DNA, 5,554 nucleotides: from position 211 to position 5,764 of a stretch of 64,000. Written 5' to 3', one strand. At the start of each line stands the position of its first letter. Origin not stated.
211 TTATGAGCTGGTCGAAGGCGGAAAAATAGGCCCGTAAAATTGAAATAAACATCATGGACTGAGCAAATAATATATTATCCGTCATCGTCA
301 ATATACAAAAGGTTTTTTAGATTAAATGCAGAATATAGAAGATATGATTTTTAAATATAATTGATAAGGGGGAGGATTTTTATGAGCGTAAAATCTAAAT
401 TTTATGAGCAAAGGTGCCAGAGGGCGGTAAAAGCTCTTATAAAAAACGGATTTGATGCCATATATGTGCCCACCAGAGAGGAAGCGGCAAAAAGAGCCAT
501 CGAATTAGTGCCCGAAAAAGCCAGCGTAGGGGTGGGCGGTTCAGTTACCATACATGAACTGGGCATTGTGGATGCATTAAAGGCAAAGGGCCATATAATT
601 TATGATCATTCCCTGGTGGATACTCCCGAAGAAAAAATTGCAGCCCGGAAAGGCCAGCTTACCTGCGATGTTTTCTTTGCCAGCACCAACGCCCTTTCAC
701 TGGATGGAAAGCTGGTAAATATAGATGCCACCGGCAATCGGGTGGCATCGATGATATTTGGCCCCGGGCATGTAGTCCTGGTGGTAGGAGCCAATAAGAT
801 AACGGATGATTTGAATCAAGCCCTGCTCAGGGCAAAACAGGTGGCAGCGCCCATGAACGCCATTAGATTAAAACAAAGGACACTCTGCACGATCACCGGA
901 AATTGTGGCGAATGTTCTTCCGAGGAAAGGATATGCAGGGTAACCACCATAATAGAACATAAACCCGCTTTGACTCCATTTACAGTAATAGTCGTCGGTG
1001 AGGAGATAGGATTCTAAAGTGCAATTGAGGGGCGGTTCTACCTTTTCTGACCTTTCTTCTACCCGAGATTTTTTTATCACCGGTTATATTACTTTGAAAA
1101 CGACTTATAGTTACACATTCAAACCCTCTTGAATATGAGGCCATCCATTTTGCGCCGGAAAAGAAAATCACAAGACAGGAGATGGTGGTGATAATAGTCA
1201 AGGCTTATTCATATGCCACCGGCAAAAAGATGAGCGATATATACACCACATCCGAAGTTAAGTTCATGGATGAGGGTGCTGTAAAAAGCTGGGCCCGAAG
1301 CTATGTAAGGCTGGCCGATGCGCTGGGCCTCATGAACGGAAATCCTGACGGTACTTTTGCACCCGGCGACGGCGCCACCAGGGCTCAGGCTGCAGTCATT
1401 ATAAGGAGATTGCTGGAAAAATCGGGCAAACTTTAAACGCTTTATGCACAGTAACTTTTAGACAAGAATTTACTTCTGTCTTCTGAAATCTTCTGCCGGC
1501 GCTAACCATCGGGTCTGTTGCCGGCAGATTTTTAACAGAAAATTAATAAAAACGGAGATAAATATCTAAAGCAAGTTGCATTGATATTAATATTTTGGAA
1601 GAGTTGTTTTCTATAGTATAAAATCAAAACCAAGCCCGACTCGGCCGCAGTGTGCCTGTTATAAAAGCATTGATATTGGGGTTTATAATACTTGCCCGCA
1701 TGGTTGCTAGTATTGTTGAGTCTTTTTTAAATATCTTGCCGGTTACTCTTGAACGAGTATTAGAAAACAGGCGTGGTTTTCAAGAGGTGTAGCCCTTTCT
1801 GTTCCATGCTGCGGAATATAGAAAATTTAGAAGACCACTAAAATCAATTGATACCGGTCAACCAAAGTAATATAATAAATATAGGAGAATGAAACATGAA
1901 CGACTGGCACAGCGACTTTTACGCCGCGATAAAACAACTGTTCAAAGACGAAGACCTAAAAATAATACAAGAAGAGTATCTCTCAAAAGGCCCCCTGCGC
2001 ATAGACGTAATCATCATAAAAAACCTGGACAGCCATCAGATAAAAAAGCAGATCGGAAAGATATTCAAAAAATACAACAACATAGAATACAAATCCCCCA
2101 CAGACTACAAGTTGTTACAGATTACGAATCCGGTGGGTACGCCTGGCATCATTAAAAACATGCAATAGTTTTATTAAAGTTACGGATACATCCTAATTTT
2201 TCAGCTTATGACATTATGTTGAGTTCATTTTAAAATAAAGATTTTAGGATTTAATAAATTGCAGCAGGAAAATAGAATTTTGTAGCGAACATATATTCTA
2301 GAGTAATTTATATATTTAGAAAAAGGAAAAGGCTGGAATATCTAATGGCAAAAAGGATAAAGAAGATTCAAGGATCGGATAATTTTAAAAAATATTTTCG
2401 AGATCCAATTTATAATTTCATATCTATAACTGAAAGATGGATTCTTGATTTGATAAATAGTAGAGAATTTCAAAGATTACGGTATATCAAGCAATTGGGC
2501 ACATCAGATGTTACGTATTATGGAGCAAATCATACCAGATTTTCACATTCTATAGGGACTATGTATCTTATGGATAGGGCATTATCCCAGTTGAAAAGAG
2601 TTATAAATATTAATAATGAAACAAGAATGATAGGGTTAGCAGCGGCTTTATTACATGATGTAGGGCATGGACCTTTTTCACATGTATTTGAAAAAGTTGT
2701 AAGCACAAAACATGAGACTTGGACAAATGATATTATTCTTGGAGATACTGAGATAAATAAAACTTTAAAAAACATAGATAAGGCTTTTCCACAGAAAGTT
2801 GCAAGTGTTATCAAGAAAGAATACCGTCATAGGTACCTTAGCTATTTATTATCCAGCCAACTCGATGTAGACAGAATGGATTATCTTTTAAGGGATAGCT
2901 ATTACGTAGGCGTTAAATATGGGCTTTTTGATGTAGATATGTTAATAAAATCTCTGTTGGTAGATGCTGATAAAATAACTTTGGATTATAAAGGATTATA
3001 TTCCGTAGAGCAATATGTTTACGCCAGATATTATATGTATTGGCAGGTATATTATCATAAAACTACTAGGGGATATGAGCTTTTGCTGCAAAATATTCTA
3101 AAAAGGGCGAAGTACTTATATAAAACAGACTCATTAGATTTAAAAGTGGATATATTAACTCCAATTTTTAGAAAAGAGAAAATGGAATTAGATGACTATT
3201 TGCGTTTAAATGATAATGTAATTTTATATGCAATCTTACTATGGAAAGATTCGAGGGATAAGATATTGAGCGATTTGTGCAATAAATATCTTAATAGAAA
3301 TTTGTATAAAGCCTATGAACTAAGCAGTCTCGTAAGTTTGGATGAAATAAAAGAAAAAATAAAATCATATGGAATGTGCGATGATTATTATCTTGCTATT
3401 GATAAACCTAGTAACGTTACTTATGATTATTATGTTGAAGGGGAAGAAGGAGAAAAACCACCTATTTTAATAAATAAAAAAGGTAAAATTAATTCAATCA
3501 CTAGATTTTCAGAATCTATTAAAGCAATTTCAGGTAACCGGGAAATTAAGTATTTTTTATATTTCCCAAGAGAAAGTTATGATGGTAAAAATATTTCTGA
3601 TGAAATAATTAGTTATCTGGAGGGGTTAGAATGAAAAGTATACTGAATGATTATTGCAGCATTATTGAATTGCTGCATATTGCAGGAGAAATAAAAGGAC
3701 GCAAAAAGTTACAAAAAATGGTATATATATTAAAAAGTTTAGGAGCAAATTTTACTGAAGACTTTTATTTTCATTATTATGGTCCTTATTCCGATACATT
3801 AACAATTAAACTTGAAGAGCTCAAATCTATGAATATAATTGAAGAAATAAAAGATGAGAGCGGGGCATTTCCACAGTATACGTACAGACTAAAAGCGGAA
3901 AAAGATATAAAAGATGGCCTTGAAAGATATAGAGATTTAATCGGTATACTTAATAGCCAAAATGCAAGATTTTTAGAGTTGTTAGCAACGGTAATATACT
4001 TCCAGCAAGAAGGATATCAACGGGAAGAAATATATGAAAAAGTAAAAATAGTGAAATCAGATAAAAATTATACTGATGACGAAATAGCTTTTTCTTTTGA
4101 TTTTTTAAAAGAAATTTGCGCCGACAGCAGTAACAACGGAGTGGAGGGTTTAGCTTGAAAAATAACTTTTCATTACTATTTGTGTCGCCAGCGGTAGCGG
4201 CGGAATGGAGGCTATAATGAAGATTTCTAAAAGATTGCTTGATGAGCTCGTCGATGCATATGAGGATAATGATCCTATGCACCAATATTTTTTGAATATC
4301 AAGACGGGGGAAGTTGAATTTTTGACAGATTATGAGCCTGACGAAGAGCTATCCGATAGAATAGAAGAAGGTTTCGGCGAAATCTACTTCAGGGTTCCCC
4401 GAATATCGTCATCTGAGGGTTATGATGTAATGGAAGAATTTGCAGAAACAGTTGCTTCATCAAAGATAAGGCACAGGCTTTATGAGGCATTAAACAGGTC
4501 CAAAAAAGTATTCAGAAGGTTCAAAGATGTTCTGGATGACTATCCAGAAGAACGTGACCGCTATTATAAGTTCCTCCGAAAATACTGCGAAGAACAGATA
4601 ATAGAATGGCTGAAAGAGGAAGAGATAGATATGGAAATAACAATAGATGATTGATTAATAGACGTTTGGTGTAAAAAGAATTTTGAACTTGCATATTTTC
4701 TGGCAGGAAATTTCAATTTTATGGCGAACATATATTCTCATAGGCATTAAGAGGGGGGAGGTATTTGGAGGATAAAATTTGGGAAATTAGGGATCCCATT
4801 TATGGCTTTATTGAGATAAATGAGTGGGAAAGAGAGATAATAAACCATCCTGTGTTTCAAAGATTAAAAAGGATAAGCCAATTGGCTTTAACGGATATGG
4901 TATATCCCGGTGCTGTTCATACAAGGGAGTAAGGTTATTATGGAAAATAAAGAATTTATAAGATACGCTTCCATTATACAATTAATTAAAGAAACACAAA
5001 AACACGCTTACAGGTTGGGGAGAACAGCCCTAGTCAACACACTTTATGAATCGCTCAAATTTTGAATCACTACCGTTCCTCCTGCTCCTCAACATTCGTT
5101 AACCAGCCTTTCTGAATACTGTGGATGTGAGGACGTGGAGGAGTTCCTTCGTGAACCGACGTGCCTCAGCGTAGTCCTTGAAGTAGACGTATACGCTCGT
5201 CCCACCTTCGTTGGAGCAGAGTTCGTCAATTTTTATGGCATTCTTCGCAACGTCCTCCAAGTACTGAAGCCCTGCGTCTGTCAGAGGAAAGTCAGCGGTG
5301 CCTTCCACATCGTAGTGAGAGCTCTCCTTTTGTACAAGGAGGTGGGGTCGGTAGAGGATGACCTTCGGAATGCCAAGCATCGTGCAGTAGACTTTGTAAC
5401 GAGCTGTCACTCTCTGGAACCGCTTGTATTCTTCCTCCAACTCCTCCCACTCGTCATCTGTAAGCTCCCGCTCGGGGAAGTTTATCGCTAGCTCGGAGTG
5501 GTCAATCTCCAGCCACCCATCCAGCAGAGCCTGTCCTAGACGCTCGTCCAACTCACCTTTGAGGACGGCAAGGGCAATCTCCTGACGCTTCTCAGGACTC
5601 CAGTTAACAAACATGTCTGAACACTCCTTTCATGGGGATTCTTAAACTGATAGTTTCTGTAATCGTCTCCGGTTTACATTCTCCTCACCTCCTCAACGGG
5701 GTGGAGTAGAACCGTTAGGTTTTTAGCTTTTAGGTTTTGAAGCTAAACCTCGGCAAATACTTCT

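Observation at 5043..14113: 9.07-kb G+C-rich integrative element with a large serine recombinase, inserted precisely inside the YwgA/Panacea-like gene; attL/attR and the empty site can be reconstructed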

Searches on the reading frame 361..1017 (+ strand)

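Call 7: search_protein_families(library=pfam, max_evalue=0.01, proteins=[window:361-1017:+])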
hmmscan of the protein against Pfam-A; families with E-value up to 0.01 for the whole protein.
window:361-1017:+ (218 aa): 1 family
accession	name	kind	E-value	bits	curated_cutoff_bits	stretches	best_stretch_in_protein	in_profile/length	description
PF02589.21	LUD_dom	-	1.6e-42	145.8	22.6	1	20-212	2-189/189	LUD domain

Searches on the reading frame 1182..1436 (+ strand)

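Call 7: search_protein_families(library=pfam, max_evalue=0.01, proteins=[window:1182-1436:+])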
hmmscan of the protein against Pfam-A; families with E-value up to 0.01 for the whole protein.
window:1182-1436:+ (84 aa): 1 family
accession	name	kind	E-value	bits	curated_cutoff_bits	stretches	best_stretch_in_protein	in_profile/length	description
PF00395.25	SLH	-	4e-11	43.1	20.8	1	30-71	4-44/44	S-layer homology domain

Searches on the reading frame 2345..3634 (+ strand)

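Call 7: search_protein_families(library=pfam, max_evalue=0.01, proteins=[window:2345-3634:+])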
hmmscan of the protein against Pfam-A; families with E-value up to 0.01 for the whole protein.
window:2345-3634:+ (429 aa): 2 families
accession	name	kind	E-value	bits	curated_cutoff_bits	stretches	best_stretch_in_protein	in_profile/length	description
PF01966.28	HD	-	1e-08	35.9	22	1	65-183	1-115/116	HD domain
PF19276.4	HD_assoc_2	-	1.9e-08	34.5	23.1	1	195-255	1-61/222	HD associated region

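Call 60: search_protein_families(library=padloc, max_evalue=0.001, proteins=[window:2345-3634:+])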
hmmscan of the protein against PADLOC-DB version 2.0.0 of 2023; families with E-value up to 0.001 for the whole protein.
window:2345-3634:+ (429 aa): 1 family
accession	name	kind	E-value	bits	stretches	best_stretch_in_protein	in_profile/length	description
PDLC02374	dGTPase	-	6.2e-07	27.1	1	36-119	48-122/395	-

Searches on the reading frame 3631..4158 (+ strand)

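Call 6: search_protein_families(library=pfam, max_evalue=0.01, proteins=[window:3631-4158:+])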
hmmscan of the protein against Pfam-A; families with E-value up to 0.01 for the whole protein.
window:3631-4158:+ (175 aa): 0 families

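Call 60: search_protein_families(library=padloc, max_evalue=0.001, proteins=[window:3631-4158:+])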
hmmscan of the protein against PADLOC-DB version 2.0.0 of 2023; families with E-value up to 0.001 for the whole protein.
window:3631-4158:+ (175 aa): 2 families
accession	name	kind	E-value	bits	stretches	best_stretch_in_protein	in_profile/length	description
PDLC02990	DarG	-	2e-12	45.2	1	21-160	179-326/329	-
PDLC04505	PDC-M19A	-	2.3e-05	22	1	11-110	8-107/294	-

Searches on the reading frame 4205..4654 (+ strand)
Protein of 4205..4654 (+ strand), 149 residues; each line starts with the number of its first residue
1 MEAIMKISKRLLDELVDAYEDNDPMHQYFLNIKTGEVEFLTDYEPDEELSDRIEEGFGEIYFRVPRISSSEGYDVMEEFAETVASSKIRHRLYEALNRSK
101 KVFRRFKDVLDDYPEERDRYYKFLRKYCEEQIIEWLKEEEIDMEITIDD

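Call 7: search_protein_families(library=pfam, max_evalue=0.01, proteins=[window:4205-4654:+])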
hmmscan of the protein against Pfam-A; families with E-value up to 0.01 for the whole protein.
window:4205-4654:+ (149 aa): 1 family
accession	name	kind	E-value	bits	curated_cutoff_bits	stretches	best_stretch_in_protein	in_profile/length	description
PF03682.18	UPF0158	-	1.7e-13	51.3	21.1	1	9-143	9-141/157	Uncharacterised protein family (UPF0158)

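Call 60: search_protein_families(library=padloc, max_evalue=0.001, proteins=[window:4205-4654:+])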
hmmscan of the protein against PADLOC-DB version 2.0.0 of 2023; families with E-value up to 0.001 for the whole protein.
window:4205-4654:+ (149 aa): 0 families

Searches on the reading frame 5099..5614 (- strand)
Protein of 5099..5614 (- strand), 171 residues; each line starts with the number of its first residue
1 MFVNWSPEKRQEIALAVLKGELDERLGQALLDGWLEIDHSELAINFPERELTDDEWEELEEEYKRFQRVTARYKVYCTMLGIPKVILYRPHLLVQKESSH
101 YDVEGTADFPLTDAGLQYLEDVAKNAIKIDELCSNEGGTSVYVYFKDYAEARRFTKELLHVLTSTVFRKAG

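Call 6: search_protein_families(library=pfam, max_evalue=0.01, proteins=[window:5099-5614:-])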
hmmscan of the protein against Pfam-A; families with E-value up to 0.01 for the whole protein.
window:5099-5614:- (171 aa): 0 families

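Call 23: search_protein_families(library=phrogs, max_evalue=0.01, proteins=[window:5099-5614:-])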
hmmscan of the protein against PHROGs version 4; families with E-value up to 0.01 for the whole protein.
window:5099-5614:- (171 aa): 0 families

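Call 24: search_protein_families(library=ncbifam, max_evalue=0.01, proteins=[window:5099-5614:-])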
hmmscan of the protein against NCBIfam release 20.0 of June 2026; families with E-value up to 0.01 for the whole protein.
window:5099-5614:- (171 aa): 0 families

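Call 60: search_protein_families(library=padloc, max_evalue=0.001, proteins=[window:5099-5614:-])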
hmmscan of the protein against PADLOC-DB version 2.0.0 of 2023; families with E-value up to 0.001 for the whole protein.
window:5099-5614:- (171 aa): 0 families

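Call 65: search_protein_families(library=pfam, max_evalue=5, proteins=[window:5099-5614:-])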
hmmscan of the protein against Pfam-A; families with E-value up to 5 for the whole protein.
window:5099-5614:- (171 aa): 2 families
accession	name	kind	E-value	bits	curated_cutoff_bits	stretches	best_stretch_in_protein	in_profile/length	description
PF12631.12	MnmE_helical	-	0.021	15.4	40.1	1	8-68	16-76/211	MnmE helical domain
PF05209.18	MinC_N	-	0.13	12.8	27.3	1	14-65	19-66/71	Septum formation inhibitor MinC, N-terminal domain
